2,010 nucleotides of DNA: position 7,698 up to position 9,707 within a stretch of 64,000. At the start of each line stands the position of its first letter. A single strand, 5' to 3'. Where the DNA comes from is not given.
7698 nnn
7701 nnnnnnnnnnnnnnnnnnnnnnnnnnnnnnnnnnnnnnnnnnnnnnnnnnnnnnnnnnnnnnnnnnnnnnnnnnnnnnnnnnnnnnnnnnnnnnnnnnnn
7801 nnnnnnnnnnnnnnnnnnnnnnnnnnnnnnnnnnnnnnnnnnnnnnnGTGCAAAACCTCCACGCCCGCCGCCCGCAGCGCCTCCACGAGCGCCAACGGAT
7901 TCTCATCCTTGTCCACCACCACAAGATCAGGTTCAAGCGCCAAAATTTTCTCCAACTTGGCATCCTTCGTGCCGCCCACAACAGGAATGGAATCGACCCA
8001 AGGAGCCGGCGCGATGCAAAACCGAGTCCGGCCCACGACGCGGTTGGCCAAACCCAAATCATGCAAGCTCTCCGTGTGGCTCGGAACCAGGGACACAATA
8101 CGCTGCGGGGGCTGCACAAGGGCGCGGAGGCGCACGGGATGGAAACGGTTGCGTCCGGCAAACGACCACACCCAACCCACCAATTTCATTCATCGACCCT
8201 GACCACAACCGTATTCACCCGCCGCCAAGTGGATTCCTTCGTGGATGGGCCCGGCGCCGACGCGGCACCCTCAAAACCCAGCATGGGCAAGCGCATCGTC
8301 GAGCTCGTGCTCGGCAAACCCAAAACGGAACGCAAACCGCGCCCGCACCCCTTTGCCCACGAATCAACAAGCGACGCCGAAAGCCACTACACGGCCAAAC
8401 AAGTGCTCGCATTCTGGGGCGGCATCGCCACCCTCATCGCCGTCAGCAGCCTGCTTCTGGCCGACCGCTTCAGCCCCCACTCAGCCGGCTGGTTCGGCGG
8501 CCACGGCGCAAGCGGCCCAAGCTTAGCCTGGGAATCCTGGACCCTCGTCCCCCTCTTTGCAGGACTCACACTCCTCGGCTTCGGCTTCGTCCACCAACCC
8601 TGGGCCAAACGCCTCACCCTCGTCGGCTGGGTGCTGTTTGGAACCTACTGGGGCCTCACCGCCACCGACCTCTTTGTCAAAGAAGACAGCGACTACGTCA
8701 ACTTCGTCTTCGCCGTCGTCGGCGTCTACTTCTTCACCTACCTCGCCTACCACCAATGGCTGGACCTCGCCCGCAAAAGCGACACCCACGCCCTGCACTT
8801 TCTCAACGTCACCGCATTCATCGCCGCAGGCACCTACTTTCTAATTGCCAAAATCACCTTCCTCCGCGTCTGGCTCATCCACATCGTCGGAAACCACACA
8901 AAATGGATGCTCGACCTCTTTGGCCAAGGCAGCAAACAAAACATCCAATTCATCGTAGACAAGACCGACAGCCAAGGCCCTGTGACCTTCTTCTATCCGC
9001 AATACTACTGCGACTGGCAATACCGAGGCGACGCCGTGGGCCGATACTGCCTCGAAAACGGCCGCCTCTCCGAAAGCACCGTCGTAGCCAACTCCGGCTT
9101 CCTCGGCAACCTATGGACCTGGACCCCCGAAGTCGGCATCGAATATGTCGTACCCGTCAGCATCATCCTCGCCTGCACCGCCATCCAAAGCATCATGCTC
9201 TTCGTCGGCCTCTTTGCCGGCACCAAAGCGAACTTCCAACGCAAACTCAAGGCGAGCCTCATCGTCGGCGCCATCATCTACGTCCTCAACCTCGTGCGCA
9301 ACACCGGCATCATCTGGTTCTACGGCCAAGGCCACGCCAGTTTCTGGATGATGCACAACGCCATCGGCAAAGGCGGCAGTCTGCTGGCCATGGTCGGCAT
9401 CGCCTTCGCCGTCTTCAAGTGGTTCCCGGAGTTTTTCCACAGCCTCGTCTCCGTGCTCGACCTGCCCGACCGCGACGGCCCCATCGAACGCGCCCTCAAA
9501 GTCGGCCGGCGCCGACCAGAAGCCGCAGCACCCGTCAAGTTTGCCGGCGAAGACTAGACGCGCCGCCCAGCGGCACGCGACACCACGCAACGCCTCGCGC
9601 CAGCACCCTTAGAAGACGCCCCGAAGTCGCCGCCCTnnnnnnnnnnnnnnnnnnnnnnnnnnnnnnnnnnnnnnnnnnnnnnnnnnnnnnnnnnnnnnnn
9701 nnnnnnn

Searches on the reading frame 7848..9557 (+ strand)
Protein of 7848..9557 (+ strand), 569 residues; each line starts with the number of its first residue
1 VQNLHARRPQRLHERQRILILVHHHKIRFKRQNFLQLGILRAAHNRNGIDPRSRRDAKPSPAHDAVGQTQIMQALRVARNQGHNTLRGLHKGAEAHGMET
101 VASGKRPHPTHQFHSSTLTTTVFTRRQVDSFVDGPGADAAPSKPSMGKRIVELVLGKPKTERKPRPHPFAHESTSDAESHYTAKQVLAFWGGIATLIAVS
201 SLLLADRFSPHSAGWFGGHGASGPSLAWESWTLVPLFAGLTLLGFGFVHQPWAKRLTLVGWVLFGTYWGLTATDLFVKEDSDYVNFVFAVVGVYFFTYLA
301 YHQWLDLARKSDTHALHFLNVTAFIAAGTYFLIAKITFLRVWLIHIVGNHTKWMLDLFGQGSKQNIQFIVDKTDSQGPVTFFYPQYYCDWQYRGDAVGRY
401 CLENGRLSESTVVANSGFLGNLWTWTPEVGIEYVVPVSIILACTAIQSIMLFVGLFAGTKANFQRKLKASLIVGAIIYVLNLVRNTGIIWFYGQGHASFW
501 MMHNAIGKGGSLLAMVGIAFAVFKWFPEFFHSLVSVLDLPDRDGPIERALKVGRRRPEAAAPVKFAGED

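Call 17: search_protein_families(library=ncbifam, proteins=[window:7848-9557:+], max_evalue=0.01)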
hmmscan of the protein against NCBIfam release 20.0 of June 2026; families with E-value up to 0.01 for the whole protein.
window:7848-9557:+ (569 aa): 6 families
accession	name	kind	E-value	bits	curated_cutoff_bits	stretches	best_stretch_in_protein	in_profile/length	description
TIGR04125.1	exosort_PGF_TRM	exception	1.7e-36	126.1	75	2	435-537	142-260/271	archaeosortase A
TIGR04178.1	exo_archaeo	signature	2.8e-16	59.6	23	1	437-528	1-97/97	exosortase/archaeosortase family protein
NF041736.1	archaeo_artH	equivalog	1.7e-10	41.2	200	1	314-537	15-192/202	archaeosortase H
NF045528.1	heimosortase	equivalog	0.00014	21.9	130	1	436-493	85-142/199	heimdallarchaeosortase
NF033505.2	paceosortase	exception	0.00019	21.6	80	1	436-526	57-148/167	pacearchaeosortase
TIGR04124.1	archaeo_artE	exception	0.00029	20.9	95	1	437-514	63-139/153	archaeosortase family protein ArtE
